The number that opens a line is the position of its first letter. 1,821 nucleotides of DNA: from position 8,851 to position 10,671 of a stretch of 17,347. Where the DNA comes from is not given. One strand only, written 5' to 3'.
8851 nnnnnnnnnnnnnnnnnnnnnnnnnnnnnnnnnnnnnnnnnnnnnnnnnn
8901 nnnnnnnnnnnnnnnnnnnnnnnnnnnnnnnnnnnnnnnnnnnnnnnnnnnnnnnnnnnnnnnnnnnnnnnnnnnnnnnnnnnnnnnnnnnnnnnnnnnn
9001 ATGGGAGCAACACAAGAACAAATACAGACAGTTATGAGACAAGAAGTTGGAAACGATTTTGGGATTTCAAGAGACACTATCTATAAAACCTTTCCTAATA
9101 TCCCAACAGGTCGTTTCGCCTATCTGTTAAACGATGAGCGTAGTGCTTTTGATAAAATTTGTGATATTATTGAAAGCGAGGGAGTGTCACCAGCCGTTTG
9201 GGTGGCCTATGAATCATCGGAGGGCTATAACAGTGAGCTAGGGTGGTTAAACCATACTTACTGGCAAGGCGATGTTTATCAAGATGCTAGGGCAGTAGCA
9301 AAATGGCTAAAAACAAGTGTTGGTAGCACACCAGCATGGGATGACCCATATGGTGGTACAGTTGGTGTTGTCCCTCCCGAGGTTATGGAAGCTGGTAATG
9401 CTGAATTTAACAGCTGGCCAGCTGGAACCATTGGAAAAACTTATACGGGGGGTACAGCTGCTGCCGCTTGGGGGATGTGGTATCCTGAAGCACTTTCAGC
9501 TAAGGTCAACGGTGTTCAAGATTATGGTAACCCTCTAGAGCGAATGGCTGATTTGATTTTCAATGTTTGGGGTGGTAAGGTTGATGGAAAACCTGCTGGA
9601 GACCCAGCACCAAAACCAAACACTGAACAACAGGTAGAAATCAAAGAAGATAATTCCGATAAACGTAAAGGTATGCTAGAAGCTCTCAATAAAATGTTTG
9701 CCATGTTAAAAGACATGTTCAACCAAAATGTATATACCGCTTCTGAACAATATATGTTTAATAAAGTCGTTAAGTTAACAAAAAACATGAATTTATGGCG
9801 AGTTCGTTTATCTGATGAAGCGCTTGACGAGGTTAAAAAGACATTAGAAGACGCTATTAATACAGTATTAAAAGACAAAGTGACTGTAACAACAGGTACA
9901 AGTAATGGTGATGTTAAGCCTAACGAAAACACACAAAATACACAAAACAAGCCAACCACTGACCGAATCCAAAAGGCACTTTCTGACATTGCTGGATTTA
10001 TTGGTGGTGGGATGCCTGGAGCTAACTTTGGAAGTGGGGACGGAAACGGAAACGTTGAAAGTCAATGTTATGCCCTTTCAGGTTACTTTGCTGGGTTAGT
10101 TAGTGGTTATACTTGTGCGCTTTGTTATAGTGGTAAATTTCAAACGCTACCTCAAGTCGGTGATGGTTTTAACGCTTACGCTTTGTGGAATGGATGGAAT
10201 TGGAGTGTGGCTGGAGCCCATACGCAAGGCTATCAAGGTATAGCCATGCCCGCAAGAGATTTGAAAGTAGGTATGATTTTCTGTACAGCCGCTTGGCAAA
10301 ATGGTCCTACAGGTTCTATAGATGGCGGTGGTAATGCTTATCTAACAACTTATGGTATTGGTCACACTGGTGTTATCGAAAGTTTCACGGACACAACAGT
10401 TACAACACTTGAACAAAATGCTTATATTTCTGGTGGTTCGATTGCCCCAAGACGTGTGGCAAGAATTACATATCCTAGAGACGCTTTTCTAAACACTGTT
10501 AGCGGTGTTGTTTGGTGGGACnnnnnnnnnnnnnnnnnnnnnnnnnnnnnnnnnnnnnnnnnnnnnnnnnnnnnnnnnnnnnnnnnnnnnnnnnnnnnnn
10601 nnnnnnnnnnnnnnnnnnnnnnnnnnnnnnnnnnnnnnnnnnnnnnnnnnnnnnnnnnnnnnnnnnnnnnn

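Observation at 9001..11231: Rearranged two-component PlyC-like lysin: PlyCA-like gene, holin, then PlyCB-like gene, with no intervening HNH/intron-like gene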

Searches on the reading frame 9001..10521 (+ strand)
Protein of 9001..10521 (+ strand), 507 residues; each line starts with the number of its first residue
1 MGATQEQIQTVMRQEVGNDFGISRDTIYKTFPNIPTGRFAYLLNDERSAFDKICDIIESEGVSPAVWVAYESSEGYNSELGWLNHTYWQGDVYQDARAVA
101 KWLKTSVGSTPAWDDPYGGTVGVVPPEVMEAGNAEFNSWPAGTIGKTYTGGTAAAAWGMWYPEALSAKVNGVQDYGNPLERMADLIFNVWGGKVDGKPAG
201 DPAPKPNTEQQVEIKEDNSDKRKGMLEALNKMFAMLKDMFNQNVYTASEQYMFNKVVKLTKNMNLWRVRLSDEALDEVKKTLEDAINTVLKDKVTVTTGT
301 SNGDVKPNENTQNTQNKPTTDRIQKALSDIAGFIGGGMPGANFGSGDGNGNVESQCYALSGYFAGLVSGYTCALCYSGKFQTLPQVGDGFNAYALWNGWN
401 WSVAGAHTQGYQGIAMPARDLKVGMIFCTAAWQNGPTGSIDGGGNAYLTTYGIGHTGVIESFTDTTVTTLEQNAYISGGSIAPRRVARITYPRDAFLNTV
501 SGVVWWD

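Call 5: search_solved_structures(query=window:9001-10521:+, max_evalue=1, show_alignments=3)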
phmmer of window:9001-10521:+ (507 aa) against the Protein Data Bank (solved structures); distinct sequences matched with E-value up to 1: 3.
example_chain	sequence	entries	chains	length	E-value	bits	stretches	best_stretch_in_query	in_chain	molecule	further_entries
8ej5_A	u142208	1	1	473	4.8e-39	137.5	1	5-282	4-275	gp10, tail tip lysin (spike)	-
6o43_A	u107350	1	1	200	2.4e-36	128.6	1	5-201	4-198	Orf11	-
4f88_1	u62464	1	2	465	4.7e-22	81.4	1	4-505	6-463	PlyCA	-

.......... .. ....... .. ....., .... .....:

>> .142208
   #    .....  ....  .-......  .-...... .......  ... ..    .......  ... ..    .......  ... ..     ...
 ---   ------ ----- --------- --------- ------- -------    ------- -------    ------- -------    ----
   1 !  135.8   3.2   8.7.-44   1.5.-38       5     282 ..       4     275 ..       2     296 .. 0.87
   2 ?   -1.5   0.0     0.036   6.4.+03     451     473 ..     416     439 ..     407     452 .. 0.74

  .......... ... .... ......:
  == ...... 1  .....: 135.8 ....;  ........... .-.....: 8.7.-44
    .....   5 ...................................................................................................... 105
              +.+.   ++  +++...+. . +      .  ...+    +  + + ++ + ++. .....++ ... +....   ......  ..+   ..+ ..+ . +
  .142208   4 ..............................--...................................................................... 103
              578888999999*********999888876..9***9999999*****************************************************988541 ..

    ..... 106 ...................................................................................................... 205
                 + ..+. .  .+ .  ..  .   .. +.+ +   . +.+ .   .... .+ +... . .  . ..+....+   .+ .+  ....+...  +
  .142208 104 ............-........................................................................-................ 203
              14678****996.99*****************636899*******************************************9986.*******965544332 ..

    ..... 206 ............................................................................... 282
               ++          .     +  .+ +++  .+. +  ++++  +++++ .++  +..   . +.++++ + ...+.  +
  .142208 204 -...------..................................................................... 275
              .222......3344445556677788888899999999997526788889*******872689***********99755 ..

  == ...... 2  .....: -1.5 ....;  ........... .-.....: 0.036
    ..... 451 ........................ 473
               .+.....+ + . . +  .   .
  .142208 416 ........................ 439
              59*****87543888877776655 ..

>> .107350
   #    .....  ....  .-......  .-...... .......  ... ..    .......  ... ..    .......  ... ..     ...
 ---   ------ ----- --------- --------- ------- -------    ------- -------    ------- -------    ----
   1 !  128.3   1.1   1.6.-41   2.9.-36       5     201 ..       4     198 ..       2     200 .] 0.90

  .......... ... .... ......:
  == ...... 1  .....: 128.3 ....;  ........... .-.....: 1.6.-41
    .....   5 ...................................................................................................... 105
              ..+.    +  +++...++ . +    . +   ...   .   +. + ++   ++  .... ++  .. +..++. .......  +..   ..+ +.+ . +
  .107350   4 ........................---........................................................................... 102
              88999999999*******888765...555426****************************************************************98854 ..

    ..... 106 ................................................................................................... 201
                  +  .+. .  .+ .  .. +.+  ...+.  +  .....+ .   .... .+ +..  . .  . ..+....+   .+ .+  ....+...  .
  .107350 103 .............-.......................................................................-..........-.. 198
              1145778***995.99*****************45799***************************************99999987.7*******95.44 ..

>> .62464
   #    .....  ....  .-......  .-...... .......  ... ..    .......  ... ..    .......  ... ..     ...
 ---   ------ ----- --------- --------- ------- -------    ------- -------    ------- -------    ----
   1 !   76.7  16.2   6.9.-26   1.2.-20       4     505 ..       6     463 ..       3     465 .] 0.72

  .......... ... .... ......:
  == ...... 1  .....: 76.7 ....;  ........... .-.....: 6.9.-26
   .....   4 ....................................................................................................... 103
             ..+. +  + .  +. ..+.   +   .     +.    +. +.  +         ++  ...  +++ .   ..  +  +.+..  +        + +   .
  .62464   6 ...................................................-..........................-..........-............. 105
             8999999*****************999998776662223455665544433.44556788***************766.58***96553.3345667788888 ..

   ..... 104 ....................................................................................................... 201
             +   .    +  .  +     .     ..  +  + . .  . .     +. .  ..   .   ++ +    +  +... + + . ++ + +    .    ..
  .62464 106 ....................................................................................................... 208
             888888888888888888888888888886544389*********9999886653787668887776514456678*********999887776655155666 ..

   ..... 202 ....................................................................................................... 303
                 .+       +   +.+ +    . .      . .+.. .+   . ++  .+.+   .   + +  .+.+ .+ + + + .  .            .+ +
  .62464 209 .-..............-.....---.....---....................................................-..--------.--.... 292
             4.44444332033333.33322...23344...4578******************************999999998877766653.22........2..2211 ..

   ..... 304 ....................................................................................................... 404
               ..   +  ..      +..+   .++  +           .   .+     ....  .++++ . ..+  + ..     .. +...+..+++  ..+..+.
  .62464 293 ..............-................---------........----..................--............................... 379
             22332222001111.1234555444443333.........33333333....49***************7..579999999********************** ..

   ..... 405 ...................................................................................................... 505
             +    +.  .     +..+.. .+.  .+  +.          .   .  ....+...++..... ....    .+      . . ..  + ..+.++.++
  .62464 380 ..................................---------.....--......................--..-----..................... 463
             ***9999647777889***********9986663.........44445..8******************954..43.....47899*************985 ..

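Call 7: search_protein_families(library=pfam, proteins=[window:9001-10521:+], max_evalue=1)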
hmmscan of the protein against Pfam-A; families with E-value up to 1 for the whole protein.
window:9001-10521:+ (507 aa): 3 families
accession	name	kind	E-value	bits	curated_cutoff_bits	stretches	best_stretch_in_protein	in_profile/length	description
PF11718.13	CPSF73-100_C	-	0.016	15.3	24.5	1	210-327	129-206/215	Pre-mRNA 3'-end-processing endonuclease polyadenylation factor C-term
PF05283.16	MGC-24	-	0.17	12.7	28.5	1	285-336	62-112/140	Multi-glycosylated core protein 24 (MGC-24), sialomucin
PF12345.13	DUF3641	-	0.22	12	24.9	1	3-47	3-46/134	Protein of unknown function (DUF3641)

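Call 28: search_protein_families(library=phrogs, proteins=[window:9001-10521:+], max_evalue=0.001)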
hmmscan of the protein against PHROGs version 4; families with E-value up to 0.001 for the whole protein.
window:9001-10521:+ (507 aa): 2 families
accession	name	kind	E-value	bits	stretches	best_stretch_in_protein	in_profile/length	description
phrog_5979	-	unknown function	7.5e-51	174.5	1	4-490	3-459/479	-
phrog_11857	-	unknown function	1.1e-32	114.4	1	13-313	10-325/655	-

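Call 39: find_homologous_proteins(query=window:9001-10521:+, max_evalue=0.00001)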
Query window:9001-10521:+ (507 aa): 243 proteins with E <= 0.00001 among 8000 candidates; the best 120 are listed.
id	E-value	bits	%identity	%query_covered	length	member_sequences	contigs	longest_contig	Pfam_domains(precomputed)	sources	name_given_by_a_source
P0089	0.0e+0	1133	95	100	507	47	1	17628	PF21480.4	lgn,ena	-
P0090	0.0e+0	1112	94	100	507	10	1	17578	PF21480.4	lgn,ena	-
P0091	0.0e+0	1057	89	100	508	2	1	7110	PF21480.4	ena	-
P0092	0.0e+0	1051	88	100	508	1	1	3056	PF21480.4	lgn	-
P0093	0.0e+0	1051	88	100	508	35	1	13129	PF21480.4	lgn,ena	-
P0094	0.0e+0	1038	88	100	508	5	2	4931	PF21480.4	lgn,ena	-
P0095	0.0e+0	1019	84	100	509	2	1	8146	-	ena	-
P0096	0.0e+0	1012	84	100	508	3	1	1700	PF21480.4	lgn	-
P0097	2.9e-291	985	83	100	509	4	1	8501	PF21480.4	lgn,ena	-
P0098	1.0e-286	970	81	100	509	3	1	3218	-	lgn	-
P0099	2.9e-285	965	82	100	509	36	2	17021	PF21480.4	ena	-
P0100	8.7e-282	953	81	100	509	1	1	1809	PF21480.4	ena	-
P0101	5.0e-277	938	79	100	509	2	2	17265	PF21480.4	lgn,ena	-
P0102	2.5e-274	929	79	100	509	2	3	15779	PF21480.4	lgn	-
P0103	2.6e-256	869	74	100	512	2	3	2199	PF21480.4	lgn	-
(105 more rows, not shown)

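Call 46: find_encoding_contigs(protein=P0089, flank=10000, max_places=4)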
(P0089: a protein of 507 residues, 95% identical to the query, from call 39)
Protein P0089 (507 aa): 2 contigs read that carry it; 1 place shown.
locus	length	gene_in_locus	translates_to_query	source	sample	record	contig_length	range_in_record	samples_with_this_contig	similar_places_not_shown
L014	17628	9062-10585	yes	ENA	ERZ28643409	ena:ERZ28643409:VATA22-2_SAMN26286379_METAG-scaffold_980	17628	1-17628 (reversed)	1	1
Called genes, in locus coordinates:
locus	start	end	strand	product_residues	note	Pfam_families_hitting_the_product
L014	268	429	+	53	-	-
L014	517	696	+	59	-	-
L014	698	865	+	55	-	-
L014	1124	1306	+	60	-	-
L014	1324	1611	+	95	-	-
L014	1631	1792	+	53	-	-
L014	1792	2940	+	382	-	PF25622:Phi29_MCP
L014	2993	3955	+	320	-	PF05352:Phage_connector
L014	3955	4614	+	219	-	-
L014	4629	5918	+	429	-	-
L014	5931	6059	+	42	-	-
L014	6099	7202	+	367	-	-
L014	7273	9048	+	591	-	PF16838:Caud_tail_N, PF20934:phi29_gp9_C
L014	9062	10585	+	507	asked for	PF21480:PlyCA_N (weak)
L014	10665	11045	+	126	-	PF05105:Phage_holin_4_1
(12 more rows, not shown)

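Call 53: predict_structure(alignment_id=A2)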
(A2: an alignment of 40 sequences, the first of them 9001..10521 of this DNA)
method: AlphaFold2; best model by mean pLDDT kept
length: 507 residues; sequences in the alignment: 40
mean_pLDDT: 74.9   pTM: 0.46
mean pLDDT of the five models: 74.9, 74.7, 74.5, 72.6, 69.6
residues with pLDDT >= 90: 140; 70-90: 210; 50-70: 79; < 50: 78
segments of 3 or more residues with pLDDT < 50: 202-217, 241-270, 292-312, 344-353
pLDDT, mean of each block of 10 residues (from residue 1): 82 94 93 78 85 96 93 71 74 88 81 71 80 90 90 89 75 74 89 78 34 40 65 59 38 34 37 60 61 33 34 64 90 83 49 71 90 77 76 85 87 82 94 88 86 91 96 83 85 92 92
secondary structure, 60 per line:
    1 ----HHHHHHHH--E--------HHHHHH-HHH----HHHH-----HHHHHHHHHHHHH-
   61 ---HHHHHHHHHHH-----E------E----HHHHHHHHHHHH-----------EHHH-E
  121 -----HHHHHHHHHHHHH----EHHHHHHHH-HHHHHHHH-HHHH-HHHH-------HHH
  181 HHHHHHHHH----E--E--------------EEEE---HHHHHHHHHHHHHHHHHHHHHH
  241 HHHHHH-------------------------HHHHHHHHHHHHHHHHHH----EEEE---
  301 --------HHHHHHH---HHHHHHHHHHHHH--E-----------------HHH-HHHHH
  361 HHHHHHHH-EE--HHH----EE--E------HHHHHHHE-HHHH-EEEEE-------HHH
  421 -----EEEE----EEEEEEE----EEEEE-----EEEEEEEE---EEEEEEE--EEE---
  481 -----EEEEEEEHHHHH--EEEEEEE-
elements in order: H5-12 H24-29 H38-41 H47-59 H64-74 H92-103 H126-138 H144-151 H153-160 H162-165 H167-170 H178-189 E212-215 H219-246 H272-289 E294-297 H309-315 H319-331 H356-368 H392-398 H401-404 E406-410 E426-429 E434-440 E445-449 E455-462 E466-472 E475-477 E486-492 H493-497 E500-506

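Call 56: fold_search(model_id=the predicted structure, library=pdb)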
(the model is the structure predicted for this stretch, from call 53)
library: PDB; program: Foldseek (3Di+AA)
matches with E <= 10: 397; with E <= 0.001: 8
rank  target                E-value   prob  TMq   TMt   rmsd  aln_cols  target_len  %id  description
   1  8ej5_A                2.0e-20  1.00  0.35  0.39  25.2       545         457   22  Tail tip structure of Staphylococcus phage Andhra (released 2022-12-14)
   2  4f88_1                2.6e-17  1.00  0.31  0.36  20.4       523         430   22  X-ray Crystal Structure of PlyC (released 2012-07-25)
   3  6o43                  5.0e-15  1.00  0.35  0.86   4.4       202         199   39  Crystal structure of a lysin protein from Staphylococcus phage P68 (released 2019-07-10)
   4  4f88_2                2.6e-13  1.00  0.33  0.39  19.6       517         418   21  X-ray Crystal Structure of PlyC (released 2012-07-25)
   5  5d76_B                1.6e-04  1.00  0.22  0.46   5.0       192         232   17  The crystal structure of Ly7917 with the hydrolyzing product of MDP (released 2016-08-17)
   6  5d74_A                1.7e-04  1.00  0.23  0.49   4.2       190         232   18  The crystal structure of Ly7917 (released 2016-08-17)
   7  5d74_B                3.0e-04  1.00  0.23  0.48   4.4       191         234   17  The crystal structure of Ly7917 (released 2016-08-17)
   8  5d76_A                8.1e-04  1.00  0.23  0.48   4.2       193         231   18  The crystal structure of Ly7917 with the hydrolyzing product of MDP (released 2016-08-17)
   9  3a2z                  1.1e-02  0.99  0.18  0.42   6.2       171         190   16  E. coli Gsp amidase Cys59 sulfenic acid (released 2010-05-19)
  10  3a30                  1.7e-02  0.98  0.18  0.45   6.2       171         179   16  E. coli Gsp amidase C59 acetate modification (released 2010-05-19)
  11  8h1i_A                3.3e-02  0.96  0.18  0.34   9.5       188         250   16  Crystal structure of PlyGRCS, a bacteriophage Endolysin in complex with Cold shock protein C (released 2023-10-18)
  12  7n87_MODEL_1_A        3.7e-02  0.94  0.13  0.38   4.7       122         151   16  Solution NMR structure of peptidase domain from Clostridium thermocellum PCAT1 (released 2021-12-29)
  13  8xyf_A                4.3e-02  0.99  0.21  0.39   4.9       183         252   18  Crystal structure of Holo-PlyGRCS, a bacteriophage Endolysin in complex with Cold shock protein C (released 2025-01-01)
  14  3a2y                  4.8e-02  0.94  0.18  0.43   6.2       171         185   15  E. coli Gsp amidase C59A complexed with Gsp (released 2010-05-19)
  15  8vp9_B                7.2e-02  0.84  0.14  0.11   5.0       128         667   14  Cryo-EM structure of the cysteine-free ABC transporter PCAT1 bound with ADP and Substrate (released 2024-10-30)
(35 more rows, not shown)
